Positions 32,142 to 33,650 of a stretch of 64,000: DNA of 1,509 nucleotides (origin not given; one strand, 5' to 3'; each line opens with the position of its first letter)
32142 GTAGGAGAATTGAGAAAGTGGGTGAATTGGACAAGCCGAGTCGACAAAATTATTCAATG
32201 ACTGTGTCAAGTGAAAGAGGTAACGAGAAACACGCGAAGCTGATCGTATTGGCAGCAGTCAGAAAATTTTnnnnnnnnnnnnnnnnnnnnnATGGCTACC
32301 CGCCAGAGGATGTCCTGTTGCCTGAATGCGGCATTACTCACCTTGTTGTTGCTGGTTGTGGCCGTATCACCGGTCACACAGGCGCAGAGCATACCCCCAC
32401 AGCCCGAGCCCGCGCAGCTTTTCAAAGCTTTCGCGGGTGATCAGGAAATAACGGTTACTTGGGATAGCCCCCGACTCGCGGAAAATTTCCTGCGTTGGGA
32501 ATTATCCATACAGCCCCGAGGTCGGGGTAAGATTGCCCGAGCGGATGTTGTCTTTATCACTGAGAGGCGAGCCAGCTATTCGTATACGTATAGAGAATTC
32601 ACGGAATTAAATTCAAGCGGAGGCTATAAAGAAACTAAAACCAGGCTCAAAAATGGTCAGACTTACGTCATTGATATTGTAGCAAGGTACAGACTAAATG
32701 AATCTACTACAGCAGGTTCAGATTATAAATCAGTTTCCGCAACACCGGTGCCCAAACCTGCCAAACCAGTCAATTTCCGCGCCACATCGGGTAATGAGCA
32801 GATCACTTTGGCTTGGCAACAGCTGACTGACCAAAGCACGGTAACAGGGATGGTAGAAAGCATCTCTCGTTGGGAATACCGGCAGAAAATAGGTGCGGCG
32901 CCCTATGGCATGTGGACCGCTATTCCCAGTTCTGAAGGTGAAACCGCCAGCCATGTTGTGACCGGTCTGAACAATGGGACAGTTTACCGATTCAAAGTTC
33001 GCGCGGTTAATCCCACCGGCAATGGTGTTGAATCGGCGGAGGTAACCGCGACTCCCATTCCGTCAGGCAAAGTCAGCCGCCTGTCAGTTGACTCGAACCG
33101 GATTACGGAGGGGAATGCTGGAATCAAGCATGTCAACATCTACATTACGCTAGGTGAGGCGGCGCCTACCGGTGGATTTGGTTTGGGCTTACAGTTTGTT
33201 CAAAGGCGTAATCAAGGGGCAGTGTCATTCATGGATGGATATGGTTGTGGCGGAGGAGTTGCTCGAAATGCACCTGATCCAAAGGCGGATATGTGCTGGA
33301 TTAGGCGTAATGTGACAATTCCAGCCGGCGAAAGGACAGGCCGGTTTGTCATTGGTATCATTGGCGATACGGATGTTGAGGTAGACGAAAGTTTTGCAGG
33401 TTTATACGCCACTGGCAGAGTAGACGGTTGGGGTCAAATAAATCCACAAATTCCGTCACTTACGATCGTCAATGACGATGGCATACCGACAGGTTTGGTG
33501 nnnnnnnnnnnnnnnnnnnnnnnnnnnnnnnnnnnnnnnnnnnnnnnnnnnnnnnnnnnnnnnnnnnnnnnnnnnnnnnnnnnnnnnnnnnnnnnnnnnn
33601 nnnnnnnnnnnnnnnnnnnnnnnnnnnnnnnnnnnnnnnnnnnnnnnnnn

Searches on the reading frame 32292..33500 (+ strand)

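Call 49: search_protein_families(library=ncbifam, proteins=[window:32292-33500:+], max_evalue=0.01)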
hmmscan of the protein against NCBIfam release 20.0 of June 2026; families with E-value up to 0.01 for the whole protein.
window:32292-33500:+ (403 aa): 1 family
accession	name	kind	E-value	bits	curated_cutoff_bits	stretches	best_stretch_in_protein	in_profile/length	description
NF045522.1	MXAN_2561_fam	equivalog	1.7e-05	24.4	150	1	160-258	186-261/304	MXAN_2561 family MXYO-CTERM-anchored protein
